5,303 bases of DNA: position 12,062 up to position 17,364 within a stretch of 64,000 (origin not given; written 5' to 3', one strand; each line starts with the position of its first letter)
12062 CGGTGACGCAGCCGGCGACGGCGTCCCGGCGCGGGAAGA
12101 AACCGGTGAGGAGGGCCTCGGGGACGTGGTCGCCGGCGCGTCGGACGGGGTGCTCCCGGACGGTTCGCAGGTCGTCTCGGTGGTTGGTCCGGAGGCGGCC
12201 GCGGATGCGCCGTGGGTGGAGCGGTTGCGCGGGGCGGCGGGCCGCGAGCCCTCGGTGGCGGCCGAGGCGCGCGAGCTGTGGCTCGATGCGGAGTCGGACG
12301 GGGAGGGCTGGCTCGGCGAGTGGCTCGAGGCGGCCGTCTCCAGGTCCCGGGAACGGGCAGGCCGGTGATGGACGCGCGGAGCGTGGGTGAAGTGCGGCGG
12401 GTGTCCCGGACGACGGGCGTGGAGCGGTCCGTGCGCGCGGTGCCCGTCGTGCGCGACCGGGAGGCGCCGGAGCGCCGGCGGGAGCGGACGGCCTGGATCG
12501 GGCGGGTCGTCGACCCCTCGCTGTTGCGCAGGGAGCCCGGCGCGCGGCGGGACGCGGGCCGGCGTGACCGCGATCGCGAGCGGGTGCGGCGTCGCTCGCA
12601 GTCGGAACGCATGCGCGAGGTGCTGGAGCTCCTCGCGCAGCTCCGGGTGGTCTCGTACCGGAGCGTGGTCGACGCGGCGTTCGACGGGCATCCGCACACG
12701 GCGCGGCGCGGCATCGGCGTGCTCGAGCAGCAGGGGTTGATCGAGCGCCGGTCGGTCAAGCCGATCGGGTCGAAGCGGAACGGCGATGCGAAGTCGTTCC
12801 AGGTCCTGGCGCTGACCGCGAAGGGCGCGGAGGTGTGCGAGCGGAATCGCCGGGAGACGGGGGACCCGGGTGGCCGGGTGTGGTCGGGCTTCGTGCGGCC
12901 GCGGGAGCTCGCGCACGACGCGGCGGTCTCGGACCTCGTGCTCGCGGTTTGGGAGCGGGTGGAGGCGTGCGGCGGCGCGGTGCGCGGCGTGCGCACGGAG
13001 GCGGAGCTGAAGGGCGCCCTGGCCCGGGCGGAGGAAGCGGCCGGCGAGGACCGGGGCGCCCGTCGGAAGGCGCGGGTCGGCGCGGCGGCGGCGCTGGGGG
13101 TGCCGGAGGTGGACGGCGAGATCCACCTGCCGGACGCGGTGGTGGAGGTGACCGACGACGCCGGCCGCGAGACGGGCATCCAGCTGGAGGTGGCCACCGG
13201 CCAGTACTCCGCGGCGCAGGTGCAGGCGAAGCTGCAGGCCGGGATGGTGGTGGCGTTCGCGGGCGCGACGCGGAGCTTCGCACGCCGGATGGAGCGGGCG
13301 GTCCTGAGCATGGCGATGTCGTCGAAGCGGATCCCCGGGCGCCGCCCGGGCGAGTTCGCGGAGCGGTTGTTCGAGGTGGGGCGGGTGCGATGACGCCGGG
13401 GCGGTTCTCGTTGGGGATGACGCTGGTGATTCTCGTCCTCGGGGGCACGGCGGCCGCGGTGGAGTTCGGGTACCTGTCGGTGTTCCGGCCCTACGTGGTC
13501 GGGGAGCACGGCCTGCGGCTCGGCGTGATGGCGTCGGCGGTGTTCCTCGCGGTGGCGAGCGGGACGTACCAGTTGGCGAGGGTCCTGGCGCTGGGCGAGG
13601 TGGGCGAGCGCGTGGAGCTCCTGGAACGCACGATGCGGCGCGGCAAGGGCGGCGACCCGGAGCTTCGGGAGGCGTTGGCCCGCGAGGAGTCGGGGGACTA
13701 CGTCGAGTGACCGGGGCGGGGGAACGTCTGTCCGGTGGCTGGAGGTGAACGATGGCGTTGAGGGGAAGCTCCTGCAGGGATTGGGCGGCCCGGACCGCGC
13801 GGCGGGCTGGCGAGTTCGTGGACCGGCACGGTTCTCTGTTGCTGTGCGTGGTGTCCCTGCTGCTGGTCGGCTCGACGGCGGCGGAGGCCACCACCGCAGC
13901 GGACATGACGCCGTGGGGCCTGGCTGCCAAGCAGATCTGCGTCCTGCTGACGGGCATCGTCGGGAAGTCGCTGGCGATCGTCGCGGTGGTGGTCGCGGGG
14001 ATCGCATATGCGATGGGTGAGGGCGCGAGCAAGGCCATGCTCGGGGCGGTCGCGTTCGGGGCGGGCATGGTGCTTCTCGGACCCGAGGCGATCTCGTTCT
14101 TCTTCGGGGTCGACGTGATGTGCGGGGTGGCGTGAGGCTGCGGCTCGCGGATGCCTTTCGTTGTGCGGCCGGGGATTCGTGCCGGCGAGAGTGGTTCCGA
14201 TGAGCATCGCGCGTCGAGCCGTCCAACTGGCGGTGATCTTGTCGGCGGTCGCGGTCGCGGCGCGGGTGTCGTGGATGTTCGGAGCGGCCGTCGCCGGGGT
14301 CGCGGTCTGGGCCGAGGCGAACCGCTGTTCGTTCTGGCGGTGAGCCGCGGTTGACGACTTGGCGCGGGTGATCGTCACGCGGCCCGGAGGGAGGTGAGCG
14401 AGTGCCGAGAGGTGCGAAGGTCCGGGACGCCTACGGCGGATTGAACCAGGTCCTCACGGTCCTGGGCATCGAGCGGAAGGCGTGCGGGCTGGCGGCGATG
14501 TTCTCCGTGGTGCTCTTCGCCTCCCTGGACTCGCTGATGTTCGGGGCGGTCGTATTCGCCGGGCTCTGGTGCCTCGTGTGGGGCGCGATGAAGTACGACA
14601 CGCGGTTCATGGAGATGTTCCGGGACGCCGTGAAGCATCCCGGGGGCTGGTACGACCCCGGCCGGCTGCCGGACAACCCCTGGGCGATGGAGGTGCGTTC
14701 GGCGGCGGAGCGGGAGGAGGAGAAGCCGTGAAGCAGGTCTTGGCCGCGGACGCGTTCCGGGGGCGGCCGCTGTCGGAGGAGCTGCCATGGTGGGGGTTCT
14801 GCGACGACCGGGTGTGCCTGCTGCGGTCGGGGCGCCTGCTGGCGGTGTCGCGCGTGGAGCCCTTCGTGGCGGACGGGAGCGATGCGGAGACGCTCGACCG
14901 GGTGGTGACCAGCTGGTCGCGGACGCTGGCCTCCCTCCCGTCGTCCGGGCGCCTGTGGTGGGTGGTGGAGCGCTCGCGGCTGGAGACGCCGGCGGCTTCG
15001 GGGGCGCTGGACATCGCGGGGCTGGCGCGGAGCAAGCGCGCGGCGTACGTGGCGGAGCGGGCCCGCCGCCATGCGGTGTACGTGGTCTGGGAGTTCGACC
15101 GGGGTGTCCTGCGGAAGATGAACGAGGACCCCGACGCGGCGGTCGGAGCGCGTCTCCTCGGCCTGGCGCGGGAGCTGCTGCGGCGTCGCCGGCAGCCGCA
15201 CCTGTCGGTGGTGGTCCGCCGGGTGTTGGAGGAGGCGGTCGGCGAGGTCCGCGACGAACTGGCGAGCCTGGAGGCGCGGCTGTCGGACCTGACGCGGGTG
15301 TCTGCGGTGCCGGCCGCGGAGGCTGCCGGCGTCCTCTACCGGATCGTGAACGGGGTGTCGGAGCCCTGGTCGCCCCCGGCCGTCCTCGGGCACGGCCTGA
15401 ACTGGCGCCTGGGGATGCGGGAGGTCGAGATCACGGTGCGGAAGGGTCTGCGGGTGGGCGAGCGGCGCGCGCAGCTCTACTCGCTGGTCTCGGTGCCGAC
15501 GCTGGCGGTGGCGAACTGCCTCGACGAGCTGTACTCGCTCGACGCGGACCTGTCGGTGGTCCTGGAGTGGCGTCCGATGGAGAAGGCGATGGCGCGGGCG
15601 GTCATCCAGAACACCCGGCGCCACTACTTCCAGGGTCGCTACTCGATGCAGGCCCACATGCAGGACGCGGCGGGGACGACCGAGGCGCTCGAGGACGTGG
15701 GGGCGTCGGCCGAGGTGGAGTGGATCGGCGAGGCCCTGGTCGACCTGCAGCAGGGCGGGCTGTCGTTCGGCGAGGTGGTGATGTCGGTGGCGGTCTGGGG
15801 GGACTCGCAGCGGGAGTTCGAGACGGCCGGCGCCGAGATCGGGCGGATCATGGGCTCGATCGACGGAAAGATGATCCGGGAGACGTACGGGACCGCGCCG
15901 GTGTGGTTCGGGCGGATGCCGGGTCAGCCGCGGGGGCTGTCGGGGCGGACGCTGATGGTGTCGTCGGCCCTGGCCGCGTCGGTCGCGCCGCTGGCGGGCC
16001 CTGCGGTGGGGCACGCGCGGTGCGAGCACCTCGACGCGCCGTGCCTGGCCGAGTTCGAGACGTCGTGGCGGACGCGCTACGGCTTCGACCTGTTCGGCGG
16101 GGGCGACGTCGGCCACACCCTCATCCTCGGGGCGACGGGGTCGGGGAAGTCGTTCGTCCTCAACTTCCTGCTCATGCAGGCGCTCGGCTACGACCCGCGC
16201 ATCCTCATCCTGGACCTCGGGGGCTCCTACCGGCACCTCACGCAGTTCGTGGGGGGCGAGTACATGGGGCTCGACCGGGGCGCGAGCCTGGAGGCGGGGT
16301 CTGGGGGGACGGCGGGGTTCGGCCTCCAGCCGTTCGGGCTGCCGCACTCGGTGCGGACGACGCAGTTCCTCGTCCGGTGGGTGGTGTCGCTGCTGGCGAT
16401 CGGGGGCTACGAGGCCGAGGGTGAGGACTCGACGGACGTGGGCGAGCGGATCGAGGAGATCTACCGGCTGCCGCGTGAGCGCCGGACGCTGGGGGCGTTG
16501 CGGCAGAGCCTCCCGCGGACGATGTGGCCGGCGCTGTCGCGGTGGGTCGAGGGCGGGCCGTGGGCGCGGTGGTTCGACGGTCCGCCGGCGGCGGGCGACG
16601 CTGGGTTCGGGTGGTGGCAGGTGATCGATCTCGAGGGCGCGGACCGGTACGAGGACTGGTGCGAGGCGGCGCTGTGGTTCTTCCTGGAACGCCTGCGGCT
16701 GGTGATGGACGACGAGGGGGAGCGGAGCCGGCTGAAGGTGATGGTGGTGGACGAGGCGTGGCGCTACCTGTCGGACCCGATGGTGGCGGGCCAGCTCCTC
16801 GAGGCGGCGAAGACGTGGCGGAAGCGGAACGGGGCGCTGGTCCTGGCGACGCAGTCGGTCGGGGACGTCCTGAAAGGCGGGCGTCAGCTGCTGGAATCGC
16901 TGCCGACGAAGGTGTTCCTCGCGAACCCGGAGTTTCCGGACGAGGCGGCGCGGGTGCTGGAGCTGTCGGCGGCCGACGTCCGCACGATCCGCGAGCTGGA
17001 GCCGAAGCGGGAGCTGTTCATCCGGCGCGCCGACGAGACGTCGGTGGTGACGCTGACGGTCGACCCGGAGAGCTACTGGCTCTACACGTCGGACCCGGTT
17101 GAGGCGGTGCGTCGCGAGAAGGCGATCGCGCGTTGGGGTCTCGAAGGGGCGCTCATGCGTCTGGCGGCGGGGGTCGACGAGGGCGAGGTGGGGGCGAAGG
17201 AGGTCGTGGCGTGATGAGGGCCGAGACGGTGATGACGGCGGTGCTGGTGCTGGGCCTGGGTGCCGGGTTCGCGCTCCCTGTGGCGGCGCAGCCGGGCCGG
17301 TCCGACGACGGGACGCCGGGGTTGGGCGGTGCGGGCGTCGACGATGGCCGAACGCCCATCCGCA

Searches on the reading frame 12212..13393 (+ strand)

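Call 32: search_protein_families(library=pfam, proteins=[window:12212-13393:+], max_evalue=0.001)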
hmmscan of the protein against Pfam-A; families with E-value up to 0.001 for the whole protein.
window:12212-13393:+ (393 aa): 0 families

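Call 33: search_protein_families(library=ncbifam, proteins=[window:12212-13393:+], max_evalue=0.01)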
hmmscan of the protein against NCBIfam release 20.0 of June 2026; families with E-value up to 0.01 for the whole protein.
window:12212-13393:+ (393 aa): 1 family
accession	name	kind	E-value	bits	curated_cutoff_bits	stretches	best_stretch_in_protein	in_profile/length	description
NF010034.0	PRK13509.1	equivalog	0.0079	15.6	244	0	131-177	4-49/251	HTH-type transcriptional regulator UlaR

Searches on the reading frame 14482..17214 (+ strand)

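Call 14: search_protein_families(library=phrogs, proteins=[window:14482-17214:+], max_evalue=0.0001)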
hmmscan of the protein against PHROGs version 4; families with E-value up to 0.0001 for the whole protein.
window:14482-17214:+ (910 aa): 1 family
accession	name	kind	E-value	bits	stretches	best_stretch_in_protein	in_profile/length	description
phrog_2666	-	head and packaging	8.8e-06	25.6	0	544-586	322-364/555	terminase large subunit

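Call 16: search_protein_families(library=pfam, proteins=[window:14482-17214:+], max_evalue=0.001)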
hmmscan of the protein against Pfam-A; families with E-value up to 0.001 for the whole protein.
window:14482-17214:+ (910 aa): 5 families
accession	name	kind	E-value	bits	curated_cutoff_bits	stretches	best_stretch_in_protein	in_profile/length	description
PF19044.6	P-loop_TraG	-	1.3e-16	60.7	25.8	2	546-597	32-83/413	TraG P-loop domain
PF12846.13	AAA_10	-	3.3e-08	33.4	27.5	0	544-578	22-56/362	AAA-like domain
PF01935.23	DUF87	-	3.4e-06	27.8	23.2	1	545-588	25-70/220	Helicase HerA, central domain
PF01580.24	FtsK_SpoIIIE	-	9.4e-05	22.4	24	1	541-569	39-65/221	FtsK/SpoIIIE family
PF10412.15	TrwB_AAD_bind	-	0.00011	21.7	20.5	1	543-583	15-55/387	Type IV secretion-system coupling protein DNA-binding domain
